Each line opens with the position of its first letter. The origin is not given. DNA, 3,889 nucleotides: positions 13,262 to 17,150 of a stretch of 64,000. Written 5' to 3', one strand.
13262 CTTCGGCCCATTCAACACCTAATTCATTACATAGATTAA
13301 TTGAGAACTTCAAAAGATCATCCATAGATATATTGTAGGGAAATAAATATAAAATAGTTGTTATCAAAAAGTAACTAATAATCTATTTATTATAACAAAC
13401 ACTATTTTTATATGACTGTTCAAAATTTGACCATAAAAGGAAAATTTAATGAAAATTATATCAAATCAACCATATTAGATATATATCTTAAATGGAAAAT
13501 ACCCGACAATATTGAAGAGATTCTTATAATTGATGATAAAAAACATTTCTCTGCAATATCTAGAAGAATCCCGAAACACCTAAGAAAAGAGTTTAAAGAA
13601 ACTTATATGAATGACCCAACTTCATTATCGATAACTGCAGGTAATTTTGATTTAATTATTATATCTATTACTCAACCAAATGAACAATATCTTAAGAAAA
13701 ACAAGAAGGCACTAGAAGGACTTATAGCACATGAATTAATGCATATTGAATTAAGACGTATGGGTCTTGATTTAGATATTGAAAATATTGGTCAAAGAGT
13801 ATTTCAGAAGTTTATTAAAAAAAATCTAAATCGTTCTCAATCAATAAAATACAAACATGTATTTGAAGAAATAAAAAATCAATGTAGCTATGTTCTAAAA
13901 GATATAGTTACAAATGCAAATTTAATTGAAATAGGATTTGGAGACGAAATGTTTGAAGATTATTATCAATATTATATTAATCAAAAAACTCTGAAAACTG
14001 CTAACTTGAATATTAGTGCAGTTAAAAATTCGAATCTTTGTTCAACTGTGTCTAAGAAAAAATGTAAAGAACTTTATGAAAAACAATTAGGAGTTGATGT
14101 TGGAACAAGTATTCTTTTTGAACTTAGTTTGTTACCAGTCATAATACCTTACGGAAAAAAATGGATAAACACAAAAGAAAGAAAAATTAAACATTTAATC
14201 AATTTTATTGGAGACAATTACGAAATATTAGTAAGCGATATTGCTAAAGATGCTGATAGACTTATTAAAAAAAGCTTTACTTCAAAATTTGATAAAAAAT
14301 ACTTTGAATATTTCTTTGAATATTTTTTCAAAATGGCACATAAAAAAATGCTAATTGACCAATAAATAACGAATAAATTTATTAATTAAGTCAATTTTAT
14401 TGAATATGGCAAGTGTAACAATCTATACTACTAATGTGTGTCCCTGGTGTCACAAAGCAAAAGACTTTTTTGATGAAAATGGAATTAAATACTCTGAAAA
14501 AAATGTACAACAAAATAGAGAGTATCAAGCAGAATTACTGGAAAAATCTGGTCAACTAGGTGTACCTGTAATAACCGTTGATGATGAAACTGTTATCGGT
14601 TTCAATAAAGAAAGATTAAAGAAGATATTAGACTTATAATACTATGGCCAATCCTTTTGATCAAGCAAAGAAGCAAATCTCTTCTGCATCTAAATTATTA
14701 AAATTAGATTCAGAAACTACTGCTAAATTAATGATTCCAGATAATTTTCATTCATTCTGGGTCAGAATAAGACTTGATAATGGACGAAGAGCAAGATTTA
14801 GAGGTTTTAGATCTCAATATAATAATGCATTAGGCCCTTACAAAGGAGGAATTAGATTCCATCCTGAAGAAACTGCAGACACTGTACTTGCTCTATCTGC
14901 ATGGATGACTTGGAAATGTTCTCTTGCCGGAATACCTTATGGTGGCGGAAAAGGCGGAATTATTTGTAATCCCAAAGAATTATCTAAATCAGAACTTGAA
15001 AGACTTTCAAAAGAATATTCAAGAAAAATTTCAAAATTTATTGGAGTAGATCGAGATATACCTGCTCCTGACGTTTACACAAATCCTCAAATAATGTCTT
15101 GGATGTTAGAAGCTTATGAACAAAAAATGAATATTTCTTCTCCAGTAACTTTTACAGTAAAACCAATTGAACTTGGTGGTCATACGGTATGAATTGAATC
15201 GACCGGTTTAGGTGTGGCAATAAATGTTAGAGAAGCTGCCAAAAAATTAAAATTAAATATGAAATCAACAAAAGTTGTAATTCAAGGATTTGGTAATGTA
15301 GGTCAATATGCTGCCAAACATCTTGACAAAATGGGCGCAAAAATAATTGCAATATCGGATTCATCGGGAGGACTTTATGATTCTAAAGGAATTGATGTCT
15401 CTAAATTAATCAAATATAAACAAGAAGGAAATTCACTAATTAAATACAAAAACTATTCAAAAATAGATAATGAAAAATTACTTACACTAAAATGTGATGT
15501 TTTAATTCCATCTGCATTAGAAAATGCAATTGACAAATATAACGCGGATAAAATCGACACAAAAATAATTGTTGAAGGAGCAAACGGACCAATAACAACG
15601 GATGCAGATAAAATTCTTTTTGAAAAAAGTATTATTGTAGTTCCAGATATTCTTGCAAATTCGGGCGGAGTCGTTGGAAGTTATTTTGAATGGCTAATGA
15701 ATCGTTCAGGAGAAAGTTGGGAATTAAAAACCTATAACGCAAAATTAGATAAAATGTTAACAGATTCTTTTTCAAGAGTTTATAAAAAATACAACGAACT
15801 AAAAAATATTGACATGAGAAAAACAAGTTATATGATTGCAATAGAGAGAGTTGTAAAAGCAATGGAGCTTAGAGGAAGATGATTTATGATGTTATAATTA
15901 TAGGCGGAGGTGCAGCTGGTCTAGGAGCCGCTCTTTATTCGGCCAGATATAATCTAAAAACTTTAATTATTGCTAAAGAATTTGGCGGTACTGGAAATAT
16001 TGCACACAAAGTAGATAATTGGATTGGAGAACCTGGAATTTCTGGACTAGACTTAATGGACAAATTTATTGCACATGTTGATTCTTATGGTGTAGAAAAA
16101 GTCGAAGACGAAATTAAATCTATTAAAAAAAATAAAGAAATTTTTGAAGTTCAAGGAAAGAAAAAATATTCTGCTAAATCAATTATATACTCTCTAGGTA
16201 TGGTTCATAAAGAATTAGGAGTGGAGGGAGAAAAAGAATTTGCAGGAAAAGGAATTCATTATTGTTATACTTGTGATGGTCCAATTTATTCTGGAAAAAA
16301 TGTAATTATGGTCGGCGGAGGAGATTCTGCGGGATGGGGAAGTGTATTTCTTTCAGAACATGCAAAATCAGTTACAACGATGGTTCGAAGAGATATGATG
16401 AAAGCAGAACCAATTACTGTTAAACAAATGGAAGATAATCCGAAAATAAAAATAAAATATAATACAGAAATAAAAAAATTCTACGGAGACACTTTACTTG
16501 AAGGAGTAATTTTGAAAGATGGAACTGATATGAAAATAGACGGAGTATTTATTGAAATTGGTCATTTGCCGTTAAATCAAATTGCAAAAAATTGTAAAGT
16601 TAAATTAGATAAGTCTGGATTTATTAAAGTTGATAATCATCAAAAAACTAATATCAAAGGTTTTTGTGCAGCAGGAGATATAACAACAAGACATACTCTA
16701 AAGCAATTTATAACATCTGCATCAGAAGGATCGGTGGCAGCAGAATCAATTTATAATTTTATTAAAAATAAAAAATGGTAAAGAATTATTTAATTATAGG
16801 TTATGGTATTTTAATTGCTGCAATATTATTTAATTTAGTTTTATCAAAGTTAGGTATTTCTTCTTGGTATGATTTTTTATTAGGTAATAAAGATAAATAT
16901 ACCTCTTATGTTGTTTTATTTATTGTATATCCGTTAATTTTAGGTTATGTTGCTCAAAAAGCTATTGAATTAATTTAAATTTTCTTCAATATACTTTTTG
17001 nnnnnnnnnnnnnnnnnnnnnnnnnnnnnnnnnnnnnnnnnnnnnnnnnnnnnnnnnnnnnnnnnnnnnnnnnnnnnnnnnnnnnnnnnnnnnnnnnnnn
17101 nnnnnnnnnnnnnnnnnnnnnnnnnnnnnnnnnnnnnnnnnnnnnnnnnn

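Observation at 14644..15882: Glutamate dehydrogenase split by a single in-frame TGA at a conserved Arg codon (likely CGA to TGA)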

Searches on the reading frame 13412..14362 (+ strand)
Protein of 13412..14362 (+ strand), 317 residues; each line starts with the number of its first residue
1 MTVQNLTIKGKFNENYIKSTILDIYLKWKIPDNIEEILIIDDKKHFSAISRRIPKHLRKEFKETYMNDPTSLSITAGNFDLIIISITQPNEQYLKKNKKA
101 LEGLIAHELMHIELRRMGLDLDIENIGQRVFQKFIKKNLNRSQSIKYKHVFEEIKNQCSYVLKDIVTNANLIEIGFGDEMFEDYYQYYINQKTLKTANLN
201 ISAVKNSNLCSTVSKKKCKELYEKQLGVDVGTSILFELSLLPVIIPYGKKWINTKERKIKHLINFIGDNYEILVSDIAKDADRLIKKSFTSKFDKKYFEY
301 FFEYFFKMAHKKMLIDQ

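Call 36: find_encoding_contigs(protein=window:13412-14362:+, flank=10000, max_places=10)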
Protein window:13412-14362:+ (317 aa): 1 contig read that carries it; 1 place shown.
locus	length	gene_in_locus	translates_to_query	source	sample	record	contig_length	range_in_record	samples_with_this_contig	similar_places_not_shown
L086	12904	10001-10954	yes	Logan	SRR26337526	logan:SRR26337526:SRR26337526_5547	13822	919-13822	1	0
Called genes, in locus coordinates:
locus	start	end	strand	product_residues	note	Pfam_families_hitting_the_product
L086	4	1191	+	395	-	PF00009:GTP_EFTU, PF09173:eIF2_C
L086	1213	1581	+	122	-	-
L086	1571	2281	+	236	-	PF00491:Arginase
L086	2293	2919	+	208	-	PF00106:adh_short, PF13561:adh_short_C2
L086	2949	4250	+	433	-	-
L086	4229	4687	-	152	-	-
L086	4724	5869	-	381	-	PF00155:Aminotran_1_2, PF01041:DegT_DnrJ_EryC1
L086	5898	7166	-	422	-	PF00324:AA_permease, PF03845:Spore_permease, PF13520:AA_permease_2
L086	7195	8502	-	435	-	PF19289:PmbA_TldD_3rd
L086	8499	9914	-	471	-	PF19289:PmbA_TldD_3rd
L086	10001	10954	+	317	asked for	-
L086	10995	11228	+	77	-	PF00462:Glutaredoxin, PF13417:GST_N_3 (weak), PF13409:GST_N_2 (weak)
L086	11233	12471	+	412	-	PF02812:ELFV_dehydrog_N, PF00208:ELFV_dehydrog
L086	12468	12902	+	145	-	?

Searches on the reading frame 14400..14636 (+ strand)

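Call 6: search_protein_families(library=pfam, proteins=[window:14400-14636:+])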
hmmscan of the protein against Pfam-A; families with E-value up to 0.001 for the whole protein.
window:14400-14636:+ (79 aa): 4 families
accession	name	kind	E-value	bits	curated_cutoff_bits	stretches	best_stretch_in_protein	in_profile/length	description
PF00462.30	Glutaredoxin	-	7.7e-19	68.1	22.9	1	6-64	1-59/60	Glutaredoxin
PF13417.12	GST_N_3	-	1.9e-06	28.5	22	1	9-66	2-57/75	Glutathione S-transferase, N-terminal domain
PF13409.12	GST_N_2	-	3.3e-06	28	25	1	13-66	1-57/70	Glutathione S-transferase, N-terminal domain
PF05768.20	Glrx-like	-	0.00027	21.6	26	1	6-73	2-72/77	Glutaredoxin-like domain (DUF836)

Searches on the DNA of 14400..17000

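Call 26: search_rna_families(source=window, start=14400, end=17000, threshold=evalue, max_evalue=10)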
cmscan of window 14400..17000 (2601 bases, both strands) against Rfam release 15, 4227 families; matches with E-value up to 10: 6.
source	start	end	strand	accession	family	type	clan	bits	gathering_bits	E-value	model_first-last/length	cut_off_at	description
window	15459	15513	-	RF02398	sau-6072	Gene; sRNA;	-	25.8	50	0.029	1-53/53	no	Staphylococcus sRNA sau-6072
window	16382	16446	+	RF01183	SNORD19B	Gene; snRNA; snoRNA; CD-box;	CL00048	20.5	50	6.2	1-84/84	no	Small nucleolar RNA SNORD19B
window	14577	14624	+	RF01125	sR4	Gene; snRNA; snoRNA; CD-box;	-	20.2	50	0.13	1-56/56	no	Small nucleolar RNA sR4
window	15839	15888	+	RF01135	sR24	Gene; snRNA; snoRNA; CD-box;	-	17.2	36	1.3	1-55/55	no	Small nucleolar RNA sR24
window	15990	16064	+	RF00460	U1A_PIE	Cis-reg;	-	17.2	50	5.9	1-74/74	no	U1A polyadenylation inhibition element (PIE)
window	15357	15437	-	RF02119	FTX_1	Gene; lncRNA;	-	16.1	50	6.2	1-71/71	no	FTX transcript, XIST regulator conserved region 1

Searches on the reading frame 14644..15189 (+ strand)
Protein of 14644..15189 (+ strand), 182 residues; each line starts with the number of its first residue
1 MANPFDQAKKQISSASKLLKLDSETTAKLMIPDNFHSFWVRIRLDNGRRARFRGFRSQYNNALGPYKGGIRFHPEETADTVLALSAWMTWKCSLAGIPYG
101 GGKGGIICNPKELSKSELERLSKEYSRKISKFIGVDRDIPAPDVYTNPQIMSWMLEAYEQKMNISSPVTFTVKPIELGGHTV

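Call 6: search_protein_families(library=pfam, proteins=[window:14644-15189:+])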
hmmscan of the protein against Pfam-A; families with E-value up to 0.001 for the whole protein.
window:14644-15189:+ (182 aa): 1 family
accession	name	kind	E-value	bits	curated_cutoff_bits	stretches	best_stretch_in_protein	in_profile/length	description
PF02812.23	ELFV_dehydrog_N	-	1.6e-52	177.1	25.3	1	32-159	1-128/129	Glu/Leu/Phe/Val dehydrogenase, dimerisation domain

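Call 13: find_encoding_contigs(protein=window:14644-15189:+, flank=10000, max_places=10)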
Protein window:14644-15189:+ (182 aa): no gene with exactly this product is on record in the collection.

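Call 48: list_cluster_members(proteins=[window:14644-15189:+, P0129, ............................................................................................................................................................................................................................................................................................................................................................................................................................, L086:11233-12468:+, window:15214-15879:+])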
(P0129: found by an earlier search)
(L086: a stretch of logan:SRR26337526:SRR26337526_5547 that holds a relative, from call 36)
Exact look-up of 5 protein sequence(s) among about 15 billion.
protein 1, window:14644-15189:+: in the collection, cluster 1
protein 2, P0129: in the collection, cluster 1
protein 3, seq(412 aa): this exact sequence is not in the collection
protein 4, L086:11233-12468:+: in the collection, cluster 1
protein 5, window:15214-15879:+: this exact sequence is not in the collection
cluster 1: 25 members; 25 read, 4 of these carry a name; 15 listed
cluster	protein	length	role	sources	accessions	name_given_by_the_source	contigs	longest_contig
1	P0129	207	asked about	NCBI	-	-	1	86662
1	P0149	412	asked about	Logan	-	-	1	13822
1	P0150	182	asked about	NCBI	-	-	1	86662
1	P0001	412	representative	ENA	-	-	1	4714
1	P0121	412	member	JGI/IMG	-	glutamate dehydrogenase/leucine dehydrogenase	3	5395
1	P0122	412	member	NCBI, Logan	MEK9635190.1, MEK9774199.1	MAG: Glu/Leu/Phe/Val dehydrogenase [Candidatus Woesearchaeota archaeon]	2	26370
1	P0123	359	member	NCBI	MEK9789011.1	MAG: Glu/Leu/Phe/Val dehydrogenase, partial [Candidatus Woesearchaeota archaeon]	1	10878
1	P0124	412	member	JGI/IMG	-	glutamate dehydrogenase/leucine dehydrogenase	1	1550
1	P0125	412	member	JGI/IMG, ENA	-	-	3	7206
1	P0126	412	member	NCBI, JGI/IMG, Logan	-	-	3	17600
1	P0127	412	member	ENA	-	-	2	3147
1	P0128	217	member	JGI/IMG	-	-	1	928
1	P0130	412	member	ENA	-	-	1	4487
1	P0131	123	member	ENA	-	-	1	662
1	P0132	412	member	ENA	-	-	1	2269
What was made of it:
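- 14644..15192 (+): N-terminal fragment ORF, 182 aa (P0150). In the protein collection on one contig only (NCBI, 86,662 nt) (call 48).
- On Local assembly error in a MAG: Truncated products occur on one contig only (call 48).
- The split is private to one assembly (call 48).
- Tried and rejected: The exact 'repaired' window allele is not in the collection either (call 48).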

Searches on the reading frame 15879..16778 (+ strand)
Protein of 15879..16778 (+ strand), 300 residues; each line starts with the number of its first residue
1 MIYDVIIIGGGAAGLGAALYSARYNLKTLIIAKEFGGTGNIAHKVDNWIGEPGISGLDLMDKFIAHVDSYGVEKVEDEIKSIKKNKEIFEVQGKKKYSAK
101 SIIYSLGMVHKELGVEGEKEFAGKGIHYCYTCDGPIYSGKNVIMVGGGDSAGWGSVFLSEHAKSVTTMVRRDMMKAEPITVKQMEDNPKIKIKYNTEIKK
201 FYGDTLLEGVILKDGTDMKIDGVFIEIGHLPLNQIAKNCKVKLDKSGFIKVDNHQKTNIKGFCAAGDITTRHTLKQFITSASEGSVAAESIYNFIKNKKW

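Call 6: search_protein_families(library=pfam, proteins=[window:15879-16778:+])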
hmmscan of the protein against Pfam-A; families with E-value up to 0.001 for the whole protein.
window:15879-16778:+ (300 aa): 9 families
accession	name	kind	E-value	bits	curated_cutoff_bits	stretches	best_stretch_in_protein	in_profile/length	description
PF07992.20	Pyr_redox_2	-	4.5e-36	125.2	26.1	1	3-283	1-290/291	Pyridine nucleotide-disulphide oxidoreductase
PF13738.12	Pyr_redox_3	-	2.2e-17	63.7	30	1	76-264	101-303/305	Pyridine nucleotide-disulphide oxidoreductase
PF00070.33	Pyr_redox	-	2.2e-08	34.9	22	1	142-214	2-81/82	Pyridine nucleotide-disulphide oxidoreductase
PF00890.30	FAD_binding_2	-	1.8e-06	27.8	20.4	1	4-41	1-38/414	FAD binding domain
PF01266.30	DAO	-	8.4e-06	26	27.9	1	4-39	1-37/353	FAD dependent oxidoreductase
PF01134.28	GIDA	-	1.1e-05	25.1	22.1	1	4-39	1-36/391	Glucose inhibited division protein A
PF12831.13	FAD_oxidored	-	1.7e-05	24.8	27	1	4-34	1-31/416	FAD dependent oxidoreductase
PF03486.20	HI0933_like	-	0.00032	20.7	50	0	4-33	2-31/244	HI0933-like protein Rossmann domain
PF01946.23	Thi4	-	0.00043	20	26.2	1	3-36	18-52/235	Thi4 family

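Call 37: find_encoding_contigs(protein=window:15879-16778:+, flank=10000, max_places=10)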
Protein window:15879-16778:+ (300 aa): 1 contig read that carries it; 1 place shown.
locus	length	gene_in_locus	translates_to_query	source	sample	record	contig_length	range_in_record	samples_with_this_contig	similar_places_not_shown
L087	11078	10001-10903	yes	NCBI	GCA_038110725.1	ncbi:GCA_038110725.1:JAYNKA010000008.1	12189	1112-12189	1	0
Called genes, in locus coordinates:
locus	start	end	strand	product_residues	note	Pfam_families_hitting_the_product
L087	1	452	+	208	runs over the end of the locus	PF00106:adh_short, PF13561:adh_short_C2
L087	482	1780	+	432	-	-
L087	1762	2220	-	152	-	-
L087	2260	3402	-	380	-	PF00155:Aminotran_1_2, PF01041:DegT_DnrJ_EryC1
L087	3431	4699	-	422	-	PF00324:AA_permease, PF03845:Spore_permease, PF13520:AA_permease_2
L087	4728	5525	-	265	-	PF19289:PmbA_TldD_3rd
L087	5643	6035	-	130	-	-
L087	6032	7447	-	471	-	PF19289:PmbA_TldD_3rd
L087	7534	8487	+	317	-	-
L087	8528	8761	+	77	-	PF00462:Glutaredoxin, PF13417:GST_N_3 (weak), PF13409:GST_N_2 (weak)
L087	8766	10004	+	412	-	PF02812:ELFV_dehydrog_N, PF00208:ELFV_dehydrog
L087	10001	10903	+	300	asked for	PF00890:FAD_binding_2 (weak), PF01134:GIDA (weak), PF01266:DAO (faint), PF07992:Pyr_redox_2, PF12831:FAD_oxidored (faint), PF13738:Pyr_redox_3, PF00070:Pyr_redox (weak)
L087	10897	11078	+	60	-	PF24717:DUF7672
